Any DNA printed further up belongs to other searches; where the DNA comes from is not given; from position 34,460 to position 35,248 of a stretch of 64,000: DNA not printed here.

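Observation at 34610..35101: Zinc-ribbon + GspF/PilC-like membrane fragment gene wedged between sdhA and sdhB, with an AT-rich 3' part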

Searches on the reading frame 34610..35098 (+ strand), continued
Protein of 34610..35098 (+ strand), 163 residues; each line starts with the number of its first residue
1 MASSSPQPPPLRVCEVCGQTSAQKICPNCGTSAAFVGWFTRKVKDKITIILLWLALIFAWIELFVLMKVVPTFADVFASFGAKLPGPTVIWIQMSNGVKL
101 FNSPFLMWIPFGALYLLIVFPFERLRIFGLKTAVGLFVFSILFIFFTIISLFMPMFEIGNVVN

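Call 54: search_protein_families(library=phrogs, proteins=[L119:713-2311:-, L119:3716-4174:-, L119:4462-4923:+, L119:4962-5336:+, L119:5340-6584:-, L119:7060-10656:-, L119:10659-11789:-, L119:11815-12855:-, L119:12855-14834:-, L119:226-705:-], max_evalue=0.001)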
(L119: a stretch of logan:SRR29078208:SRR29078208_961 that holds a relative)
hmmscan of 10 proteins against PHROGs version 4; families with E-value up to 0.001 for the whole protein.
L119:713-2311:- (532 aa): 19 families
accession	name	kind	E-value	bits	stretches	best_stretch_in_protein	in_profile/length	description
phrog_4715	-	DNA, RNA and nucleotide metabolism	5e-30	105.5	1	22-359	139-458/630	ParB-like partition protein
phrog_3264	-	DNA, RNA and nucleotide metabolism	7.4e-27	95.8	1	23-195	42-197/337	ParB-like partition protein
phrog_6218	-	DNA, RNA and nucleotide metabolism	3.2e-21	77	1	32-195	7-170/506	ParB-like partition protein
phrog_1033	-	DNA, RNA and nucleotide metabolism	1.1e-19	72.4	1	26-191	29-200/334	ParB-like partition protein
phrog_7783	-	unknown function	1.5e-11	44.7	1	33-185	5-162/634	-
phrog_3951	-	unknown function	3e-11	44.4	1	27-119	15-111/301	-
phrog_18726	-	unknown function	3.2e-09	37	0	86-183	98-190/572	-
phrog_8071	-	DNA, RNA and nucleotide metabolism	1.9e-08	35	1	31-104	8-77/389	ParB-like partition protein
phrog_723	-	DNA, RNA and nucleotide metabolism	2.2e-08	35.2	1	31-118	14-100/223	ParB-like partition protein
phrog_498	-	other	5.9e-08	32.7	1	22-118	27-121/633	DNA methyltransferase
phrog_12047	-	DNA, RNA and nucleotide metabolism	1e-07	32.8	1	45-141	13-105/301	ParB-like partition nuclease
phrog_620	-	DNA, RNA and nucleotide metabolism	3.9e-07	31.4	1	32-106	11-81/217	ParB-like partition protein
phrog_26387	-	DNA, RNA and nucleotide metabolism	6.9e-07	29.9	1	30-141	10-124/252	ParB-like partition nuclease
phrog_7405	-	unknown function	1.7e-05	25.6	1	31-101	25-95/250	-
phrog_18056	-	DNA, RNA and nucleotide metabolism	1.7e-05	24.9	1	35-186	8-141/387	ParB-like partition nuclease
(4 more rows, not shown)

L119:3716-4174:- (152 aa): 0 families

L119:4462-4923:+ (153 aa): 1 family
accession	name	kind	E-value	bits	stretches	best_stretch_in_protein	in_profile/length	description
phrog_1728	-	transcription regulation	0.00027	21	1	2-69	2-70/380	transcriptional regulator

L119:4962-5336:+ (124 aa): 0 families

L119:5340-6584:- (414 aa): 2 families
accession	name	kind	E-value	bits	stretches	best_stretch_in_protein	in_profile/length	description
phrog_1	-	integration and excision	2.4e-12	47.9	1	7-400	90-433/611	integrase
phrog_216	-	integration and excision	6.9e-06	26.4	1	252-401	79-223/301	integrase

L119:7060-10656:- (1198 aa): 0 families

L119:10659-11789:- (376 aa): 0 families

L119:11815-12855:- (346 aa): 0 families

L119:12855-14834:- (659 aa): 0 families

L119:226-705:- (159 aa): 1 family
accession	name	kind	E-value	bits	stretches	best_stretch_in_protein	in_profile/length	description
phrog_27831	-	unknown function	0.00014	22.9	0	110-159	75-124/124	-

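Call 55: get_annotated_region(hit=H1, flank=8000)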
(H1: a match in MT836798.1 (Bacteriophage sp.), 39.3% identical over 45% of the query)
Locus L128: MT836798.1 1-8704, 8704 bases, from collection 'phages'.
description: UNVERIFIED: Bacteriophage sp. clone scaffold_3084 genomic sequence.
organism: Bacteriophage sp. (NCBI taxid 38018)
taxonomy: Viruses
host: -; source: human fecal samples; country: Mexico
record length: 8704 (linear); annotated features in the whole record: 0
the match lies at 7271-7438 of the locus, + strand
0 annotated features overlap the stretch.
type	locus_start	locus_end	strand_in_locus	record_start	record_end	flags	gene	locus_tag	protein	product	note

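Call 59: find_related_loci(query=A3, collection=viral_contigs, flank=8000)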
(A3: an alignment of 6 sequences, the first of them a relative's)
Query A3 (124 aa) in viral_contigs; peptide patterns used: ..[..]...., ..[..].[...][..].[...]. (x = any residue, [..] = any of these).
50 stretches matched a pattern, but none encodes a relative of the query by tblastn (E <= 1e-3).

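Call 60: find_related_loci(query=A4, collection=viral_contigs, flank=8000)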
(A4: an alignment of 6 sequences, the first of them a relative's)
Query A4 (126 aa) in viral_contigs; peptide patterns used: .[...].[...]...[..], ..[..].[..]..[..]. (x = any residue, [..] = any of these).
32 stretches matched a pattern, but none encodes a relative of the query by tblastn (E <= 1e-3).

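Call 68: find_encoding_contigs(protein=P0256, flank=6000, max_places=2)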
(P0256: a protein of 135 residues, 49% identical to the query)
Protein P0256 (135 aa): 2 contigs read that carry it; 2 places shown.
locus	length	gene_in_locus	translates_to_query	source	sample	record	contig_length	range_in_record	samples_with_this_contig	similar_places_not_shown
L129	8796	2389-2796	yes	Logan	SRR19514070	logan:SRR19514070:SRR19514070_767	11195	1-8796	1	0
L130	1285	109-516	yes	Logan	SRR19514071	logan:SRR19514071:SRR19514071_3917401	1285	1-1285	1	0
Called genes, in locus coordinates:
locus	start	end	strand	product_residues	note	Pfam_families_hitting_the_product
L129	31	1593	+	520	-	PF28494:GlyRS_ins_1 (weak), PF00587:tRNA-synt_2b, PF03129:HGTP_anticodon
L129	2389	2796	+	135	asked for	-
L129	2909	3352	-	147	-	PF04134:DCC1-like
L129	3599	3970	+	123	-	PF00190:Cupin_1 (weak), PF07883:Cupin_2, PF02311:AraC_binding (faint)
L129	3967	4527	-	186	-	PF04011:LemA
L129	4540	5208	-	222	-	-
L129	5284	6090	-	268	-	PF00899:ThiF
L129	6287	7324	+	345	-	PF06379:RhaT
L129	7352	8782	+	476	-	PF02952:Fucose_iso_C (weak)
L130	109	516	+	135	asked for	-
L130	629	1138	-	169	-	PF04134:DCC1-like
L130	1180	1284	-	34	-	?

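Call 69: find_encoding_contigs(protein=P0023, flank=6000, max_places=2)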
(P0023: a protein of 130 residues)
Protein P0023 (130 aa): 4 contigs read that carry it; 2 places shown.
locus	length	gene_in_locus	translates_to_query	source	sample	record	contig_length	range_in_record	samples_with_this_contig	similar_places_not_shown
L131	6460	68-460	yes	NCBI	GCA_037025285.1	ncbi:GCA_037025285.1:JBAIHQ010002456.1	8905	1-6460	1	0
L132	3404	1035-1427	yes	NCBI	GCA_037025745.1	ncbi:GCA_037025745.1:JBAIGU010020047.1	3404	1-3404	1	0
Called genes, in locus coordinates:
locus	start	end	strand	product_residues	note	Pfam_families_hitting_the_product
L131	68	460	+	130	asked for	-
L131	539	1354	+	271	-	PF13714:PEP_mutase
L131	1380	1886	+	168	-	PF16798:DUF5069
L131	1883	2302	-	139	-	-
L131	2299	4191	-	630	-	PF14522:Cytochrome_C7 (faint), PF02335:Cytochrom_C552 (faint), PF09699:Paired_CXXCH_1 (faint), PF13435:Cytochrome_C554 (faint)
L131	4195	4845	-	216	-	PF06439:3keto-disac_hyd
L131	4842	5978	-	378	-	-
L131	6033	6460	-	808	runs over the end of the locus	PF12704:MacB_PCD, PF02687:FtsX, PF12704:MacB_PCD, PF02687:FtsX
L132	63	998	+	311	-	PF02899:Phage_int_SAM_1, PF00589:Phage_integrase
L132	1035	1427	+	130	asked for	-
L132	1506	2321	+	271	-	PF13714:PEP_mutase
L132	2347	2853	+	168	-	PF16798:DUF5069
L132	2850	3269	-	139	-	-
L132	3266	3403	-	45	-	?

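Call 70: find_encoding_contigs(protein=P0045, flank=6000, max_places=2)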
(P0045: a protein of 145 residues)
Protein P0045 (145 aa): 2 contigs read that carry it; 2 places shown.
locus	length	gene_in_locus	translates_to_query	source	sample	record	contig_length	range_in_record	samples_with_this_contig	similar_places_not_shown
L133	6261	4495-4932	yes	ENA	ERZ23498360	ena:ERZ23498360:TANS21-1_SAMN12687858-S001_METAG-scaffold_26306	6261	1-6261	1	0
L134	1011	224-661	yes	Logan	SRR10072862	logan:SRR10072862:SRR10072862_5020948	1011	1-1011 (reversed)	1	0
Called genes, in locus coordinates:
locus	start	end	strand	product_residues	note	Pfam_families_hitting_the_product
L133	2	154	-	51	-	?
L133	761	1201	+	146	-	-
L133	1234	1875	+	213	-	PF25129:Pyr4-TMTC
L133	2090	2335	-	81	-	-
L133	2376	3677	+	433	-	PF00069:Pkinase, PF07714:PK_Tyr_Ser-Thr, PF01636:APH (weak)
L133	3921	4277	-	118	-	-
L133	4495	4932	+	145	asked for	-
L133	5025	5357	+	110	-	PF03994:DUF350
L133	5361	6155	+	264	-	PF01464:SLT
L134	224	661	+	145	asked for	-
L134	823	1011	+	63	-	?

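Call 74: find_encoding_contigs(protein=P0004, flank=3000, max_places=4)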
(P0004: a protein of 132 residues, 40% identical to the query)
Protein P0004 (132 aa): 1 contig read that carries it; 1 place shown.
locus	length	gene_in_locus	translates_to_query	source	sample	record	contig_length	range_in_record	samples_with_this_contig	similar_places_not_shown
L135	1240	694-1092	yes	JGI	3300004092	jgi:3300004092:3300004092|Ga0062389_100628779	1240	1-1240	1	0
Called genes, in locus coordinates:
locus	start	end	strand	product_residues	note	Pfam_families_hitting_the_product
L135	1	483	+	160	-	?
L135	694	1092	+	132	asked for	-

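Call 85: search_protein_families(library=pfam, alignment_id=A2, max_evalue=0.01)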
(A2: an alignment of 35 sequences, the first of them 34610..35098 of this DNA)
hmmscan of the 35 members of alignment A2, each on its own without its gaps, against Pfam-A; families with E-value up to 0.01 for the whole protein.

A. member 1, window:34610-35098:+ (163 aa): 1 family
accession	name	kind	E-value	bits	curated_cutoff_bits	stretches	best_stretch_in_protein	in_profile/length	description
PF12773.13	DZR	-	0.0045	17.6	27.3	1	8-32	9-33/45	Double zinc ribbon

B. families by the number of members that match (of 35 scanned): 7 families
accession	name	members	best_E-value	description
PF12773.13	DZR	7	6.2e-06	Double zinc ribbon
PF13240.11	Zn_Ribbon_1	5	3.4e-08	zinc-ribbon domain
PF13248.11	Zn_ribbon_3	3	4.9e-06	zinc-ribbon domain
PF24463.1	DUF7577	3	9.4e-06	Domain of unknown function (DUF7577)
PF10571.15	UPF0547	1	0.00036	Uncharacterised protein family UPF0547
PF14126.11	DUF4293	1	0.0061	Domain of unknown function (DUF4293)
PF19335.5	HMBD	1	0.0089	Heavy metal binding domain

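Call 86: search_protein_families(library=padloc, proteins=[window:34610-35098:+, P0042, P0019, P0004, P0207, P0007], max_evalue=0.1)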
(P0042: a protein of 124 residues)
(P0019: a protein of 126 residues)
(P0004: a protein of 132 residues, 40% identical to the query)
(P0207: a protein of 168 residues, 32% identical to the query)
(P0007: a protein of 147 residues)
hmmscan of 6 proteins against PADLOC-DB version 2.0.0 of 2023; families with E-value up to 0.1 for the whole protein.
window:34610-35098:+ (163 aa): 0 families

P0042 (124 aa): 0 families

P0019 (126 aa): 0 families

P0004 (132 aa): 0 families

P0207 (168 aa): 0 families

P0007 (147 aa): 0 families

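Call 87: search_protein_families(library=phrogs, proteins=[window:34610-35098:+, P0042, P0019, P0004, P0207, P0007, P0022], max_evalue=0.1)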
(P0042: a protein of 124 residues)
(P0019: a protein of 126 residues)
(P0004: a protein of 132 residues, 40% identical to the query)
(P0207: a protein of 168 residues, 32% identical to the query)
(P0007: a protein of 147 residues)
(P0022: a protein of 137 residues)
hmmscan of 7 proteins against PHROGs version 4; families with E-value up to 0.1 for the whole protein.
window:34610-35098:+ (163 aa): 0 families

P0042 (124 aa): 0 families

P0019 (126 aa): 0 families

P0004 (132 aa): 0 families

P0207 (168 aa): 3 families
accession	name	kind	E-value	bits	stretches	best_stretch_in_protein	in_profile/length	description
phrog_2546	-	unknown function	0.042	15.1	1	3-30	2-29/180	-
phrog_6586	-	unknown function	0.045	14.6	1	3-64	5-69/129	-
phrog_9700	-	unknown function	0.087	12.7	0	2-46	7-51/483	-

P0007 (147 aa): 1 family
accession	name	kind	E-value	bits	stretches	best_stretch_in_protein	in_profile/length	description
phrog_14275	-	unknown function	0.041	14.6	1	4-46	6-48/178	-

P0022 (137 aa): 0 families
